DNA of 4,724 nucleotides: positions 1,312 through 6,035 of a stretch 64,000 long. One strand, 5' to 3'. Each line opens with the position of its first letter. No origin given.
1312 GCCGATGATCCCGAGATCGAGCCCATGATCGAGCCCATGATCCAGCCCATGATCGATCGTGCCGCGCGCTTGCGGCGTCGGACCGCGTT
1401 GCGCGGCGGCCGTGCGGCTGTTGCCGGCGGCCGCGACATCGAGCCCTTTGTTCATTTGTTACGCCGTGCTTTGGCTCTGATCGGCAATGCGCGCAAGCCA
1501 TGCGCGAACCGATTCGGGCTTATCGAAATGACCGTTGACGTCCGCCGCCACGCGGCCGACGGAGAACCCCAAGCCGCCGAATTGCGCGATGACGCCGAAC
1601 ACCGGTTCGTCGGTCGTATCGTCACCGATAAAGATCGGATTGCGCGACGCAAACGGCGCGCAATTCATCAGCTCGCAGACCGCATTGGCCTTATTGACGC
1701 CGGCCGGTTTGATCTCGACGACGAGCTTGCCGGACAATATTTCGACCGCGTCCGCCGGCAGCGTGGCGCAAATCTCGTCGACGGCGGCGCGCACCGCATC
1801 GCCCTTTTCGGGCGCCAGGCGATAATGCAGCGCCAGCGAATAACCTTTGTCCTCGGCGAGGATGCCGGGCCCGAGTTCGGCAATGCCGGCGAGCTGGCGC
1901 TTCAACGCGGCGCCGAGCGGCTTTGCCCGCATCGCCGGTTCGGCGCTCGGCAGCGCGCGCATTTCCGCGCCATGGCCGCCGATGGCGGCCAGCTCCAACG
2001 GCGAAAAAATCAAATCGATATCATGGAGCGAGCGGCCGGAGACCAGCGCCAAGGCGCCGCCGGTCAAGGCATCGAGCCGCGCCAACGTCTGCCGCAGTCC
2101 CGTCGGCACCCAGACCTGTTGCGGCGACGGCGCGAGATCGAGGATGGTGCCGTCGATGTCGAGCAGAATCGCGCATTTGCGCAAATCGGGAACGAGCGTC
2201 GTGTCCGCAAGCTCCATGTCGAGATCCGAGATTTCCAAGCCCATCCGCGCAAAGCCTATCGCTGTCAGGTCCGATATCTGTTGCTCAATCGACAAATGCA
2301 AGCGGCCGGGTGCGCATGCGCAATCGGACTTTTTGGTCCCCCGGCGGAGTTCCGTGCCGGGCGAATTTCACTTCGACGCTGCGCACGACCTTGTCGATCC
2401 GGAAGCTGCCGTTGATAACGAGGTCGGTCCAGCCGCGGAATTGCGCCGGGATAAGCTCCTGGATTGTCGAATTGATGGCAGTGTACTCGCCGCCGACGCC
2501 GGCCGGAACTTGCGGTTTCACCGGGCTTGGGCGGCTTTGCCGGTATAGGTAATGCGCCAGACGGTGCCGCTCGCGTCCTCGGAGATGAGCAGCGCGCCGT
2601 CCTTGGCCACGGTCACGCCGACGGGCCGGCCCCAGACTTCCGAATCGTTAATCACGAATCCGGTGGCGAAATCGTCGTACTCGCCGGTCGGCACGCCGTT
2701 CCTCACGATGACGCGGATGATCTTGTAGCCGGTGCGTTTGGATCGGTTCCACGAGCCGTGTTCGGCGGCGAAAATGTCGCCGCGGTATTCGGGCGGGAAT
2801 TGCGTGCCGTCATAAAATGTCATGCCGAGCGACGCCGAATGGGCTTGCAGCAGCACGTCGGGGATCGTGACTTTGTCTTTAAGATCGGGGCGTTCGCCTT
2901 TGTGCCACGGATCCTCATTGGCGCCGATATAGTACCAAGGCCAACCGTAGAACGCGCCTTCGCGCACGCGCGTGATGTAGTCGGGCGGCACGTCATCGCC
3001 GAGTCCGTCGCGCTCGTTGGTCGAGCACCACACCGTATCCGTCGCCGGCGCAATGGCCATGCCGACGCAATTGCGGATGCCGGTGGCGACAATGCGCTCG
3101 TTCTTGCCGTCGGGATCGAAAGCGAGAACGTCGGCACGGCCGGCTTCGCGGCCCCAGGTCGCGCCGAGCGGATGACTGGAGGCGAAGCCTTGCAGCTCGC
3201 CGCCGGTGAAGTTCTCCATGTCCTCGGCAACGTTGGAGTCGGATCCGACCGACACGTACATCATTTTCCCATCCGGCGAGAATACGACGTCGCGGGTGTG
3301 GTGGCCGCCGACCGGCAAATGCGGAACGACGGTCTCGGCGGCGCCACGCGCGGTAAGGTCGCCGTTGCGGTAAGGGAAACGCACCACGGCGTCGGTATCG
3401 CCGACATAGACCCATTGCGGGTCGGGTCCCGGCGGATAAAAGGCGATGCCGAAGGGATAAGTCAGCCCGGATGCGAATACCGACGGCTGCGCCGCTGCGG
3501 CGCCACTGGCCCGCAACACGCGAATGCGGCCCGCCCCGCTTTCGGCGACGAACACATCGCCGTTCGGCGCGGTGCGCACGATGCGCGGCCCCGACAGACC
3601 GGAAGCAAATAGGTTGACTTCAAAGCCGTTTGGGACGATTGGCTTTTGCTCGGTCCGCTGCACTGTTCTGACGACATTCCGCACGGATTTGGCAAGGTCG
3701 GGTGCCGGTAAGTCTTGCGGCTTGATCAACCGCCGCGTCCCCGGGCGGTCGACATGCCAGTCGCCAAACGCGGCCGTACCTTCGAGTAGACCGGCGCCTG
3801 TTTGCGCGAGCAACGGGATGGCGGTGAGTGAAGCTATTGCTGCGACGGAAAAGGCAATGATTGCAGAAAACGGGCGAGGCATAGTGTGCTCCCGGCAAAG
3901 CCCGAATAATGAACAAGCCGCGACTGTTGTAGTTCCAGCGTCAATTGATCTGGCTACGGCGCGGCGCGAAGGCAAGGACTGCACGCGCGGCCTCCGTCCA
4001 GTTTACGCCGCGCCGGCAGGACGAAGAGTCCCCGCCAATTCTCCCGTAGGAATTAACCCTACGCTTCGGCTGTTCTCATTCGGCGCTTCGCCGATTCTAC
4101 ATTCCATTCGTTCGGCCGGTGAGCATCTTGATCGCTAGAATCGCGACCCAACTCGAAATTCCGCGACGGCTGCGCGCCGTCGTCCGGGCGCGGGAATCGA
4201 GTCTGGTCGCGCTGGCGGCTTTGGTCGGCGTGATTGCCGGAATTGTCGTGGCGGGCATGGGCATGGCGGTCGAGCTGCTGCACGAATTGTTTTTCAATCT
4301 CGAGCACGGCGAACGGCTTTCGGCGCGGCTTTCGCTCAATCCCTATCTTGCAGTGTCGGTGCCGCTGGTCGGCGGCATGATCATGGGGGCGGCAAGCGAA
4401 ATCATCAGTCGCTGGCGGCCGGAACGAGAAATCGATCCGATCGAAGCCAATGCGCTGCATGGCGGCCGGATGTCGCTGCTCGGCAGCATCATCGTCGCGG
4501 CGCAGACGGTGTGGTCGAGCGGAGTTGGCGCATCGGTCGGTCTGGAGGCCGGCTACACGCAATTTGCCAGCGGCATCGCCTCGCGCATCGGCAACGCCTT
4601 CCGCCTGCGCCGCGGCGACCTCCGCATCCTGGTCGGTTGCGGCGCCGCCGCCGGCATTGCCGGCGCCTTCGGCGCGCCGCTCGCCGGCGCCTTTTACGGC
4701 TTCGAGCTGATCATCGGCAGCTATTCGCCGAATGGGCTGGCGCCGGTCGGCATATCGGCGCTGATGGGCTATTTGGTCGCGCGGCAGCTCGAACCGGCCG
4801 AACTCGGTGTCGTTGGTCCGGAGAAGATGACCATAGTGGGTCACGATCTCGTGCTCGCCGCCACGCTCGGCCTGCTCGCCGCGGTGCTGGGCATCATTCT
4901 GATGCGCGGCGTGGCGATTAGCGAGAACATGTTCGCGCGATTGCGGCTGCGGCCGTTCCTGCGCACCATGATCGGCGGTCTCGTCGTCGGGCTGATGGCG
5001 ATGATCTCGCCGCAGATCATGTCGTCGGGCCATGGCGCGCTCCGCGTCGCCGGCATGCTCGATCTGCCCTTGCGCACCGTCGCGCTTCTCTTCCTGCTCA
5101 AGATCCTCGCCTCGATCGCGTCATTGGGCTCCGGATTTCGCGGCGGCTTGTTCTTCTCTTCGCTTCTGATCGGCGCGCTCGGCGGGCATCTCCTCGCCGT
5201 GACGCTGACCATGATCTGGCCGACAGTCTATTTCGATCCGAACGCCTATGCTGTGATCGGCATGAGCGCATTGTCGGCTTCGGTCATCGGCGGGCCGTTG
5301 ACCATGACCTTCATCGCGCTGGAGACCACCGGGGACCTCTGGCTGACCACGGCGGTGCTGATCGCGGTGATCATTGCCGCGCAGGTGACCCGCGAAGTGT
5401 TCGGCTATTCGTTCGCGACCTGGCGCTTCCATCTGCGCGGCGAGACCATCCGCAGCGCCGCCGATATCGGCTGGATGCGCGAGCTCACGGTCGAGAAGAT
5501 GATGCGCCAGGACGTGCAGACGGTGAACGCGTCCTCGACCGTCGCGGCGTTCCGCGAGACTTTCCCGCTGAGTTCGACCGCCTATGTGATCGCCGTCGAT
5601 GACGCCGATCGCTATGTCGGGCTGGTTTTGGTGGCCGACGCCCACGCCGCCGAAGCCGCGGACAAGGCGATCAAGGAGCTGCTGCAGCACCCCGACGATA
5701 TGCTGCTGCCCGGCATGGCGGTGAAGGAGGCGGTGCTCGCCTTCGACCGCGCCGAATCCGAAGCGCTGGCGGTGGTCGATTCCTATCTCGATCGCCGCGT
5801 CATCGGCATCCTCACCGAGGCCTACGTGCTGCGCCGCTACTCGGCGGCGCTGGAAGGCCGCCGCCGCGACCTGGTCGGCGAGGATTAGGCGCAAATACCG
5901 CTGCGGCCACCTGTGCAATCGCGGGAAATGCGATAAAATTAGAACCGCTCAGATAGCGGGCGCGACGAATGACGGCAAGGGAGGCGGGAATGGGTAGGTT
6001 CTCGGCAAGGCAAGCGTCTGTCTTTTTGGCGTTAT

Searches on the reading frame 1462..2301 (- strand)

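Call 18: search_protein_families(library=pfam, proteins=[window:1462-2301:-], max_evalue=0.001)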
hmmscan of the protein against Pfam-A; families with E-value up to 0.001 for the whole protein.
window:1462-2301:- (280 aa): 2 families
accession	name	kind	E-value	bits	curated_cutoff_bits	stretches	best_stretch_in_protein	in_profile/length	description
PF02358.22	Trehalose_PPase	-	3.2e-29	102.2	27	1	46-248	1-215/235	Trehalose-phosphatase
PF08282.18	Hydrolase_3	-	1.4e-08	35.2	20.9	0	188-236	172-220/255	haloacid dehalogenase-like hydrolase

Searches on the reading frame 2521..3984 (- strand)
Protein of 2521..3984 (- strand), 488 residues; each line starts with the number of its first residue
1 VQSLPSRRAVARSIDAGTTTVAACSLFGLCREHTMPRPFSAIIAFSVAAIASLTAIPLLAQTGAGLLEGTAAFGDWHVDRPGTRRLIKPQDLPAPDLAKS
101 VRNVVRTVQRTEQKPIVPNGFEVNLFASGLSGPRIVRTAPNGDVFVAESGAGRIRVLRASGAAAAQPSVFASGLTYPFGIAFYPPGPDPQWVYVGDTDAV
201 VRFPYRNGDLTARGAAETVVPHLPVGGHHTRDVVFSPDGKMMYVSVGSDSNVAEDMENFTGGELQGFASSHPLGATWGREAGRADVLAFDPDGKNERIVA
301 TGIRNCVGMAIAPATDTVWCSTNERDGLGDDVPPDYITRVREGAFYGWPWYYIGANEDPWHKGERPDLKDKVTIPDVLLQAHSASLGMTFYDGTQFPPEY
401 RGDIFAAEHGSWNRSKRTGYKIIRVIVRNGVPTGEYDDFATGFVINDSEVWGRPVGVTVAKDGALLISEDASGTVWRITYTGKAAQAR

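Call 17: search_protein_families(library=pfam, proteins=[window:2521-3984:-], max_evalue=0.001)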
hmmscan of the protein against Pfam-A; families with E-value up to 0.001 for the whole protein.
window:2521-3984:- (488 aa): 3 families
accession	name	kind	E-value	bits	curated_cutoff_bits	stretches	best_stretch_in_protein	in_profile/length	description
PF07995.17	GSDH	-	4.5e-18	66.1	25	1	133-407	4-276/332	Glucose / Sorbosone dehydrogenase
PF24684.1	Vgb_lyase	-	0.00017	21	50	0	453-483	182-212/290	Virginiamycin B lyase family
PF01436.27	NHL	-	0.00063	20.1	20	0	133-156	4-27/28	NHL repeat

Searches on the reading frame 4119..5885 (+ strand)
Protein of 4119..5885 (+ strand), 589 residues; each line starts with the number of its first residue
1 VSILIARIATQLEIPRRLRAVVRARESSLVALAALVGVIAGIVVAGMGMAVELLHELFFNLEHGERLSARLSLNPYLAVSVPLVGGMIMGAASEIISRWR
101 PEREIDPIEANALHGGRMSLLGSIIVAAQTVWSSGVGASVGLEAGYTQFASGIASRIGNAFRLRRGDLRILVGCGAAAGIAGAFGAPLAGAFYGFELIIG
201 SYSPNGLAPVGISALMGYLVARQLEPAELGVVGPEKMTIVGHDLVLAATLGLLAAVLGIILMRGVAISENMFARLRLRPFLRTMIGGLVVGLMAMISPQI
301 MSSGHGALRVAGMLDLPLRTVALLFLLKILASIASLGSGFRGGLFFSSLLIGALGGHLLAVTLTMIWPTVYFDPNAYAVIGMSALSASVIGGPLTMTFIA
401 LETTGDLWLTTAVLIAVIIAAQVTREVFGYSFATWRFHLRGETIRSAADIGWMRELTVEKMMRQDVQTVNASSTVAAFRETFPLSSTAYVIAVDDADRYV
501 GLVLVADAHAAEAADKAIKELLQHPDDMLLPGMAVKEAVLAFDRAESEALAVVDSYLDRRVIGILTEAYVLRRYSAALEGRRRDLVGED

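Call 17: search_protein_families(library=pfam, proteins=[window:4119-5885:+], max_evalue=0.001)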
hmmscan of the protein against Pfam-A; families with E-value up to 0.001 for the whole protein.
window:4119-5885:+ (589 aa): 2 families
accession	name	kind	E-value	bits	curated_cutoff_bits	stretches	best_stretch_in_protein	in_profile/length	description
PF00654.25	Voltage_CLC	-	4.7e-62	210.6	24.8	1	95-424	8-345/346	Voltage gated chloride channel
PF00571.33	CBS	-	4.7e-05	24.1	24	0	458-507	1-50/57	CBS domain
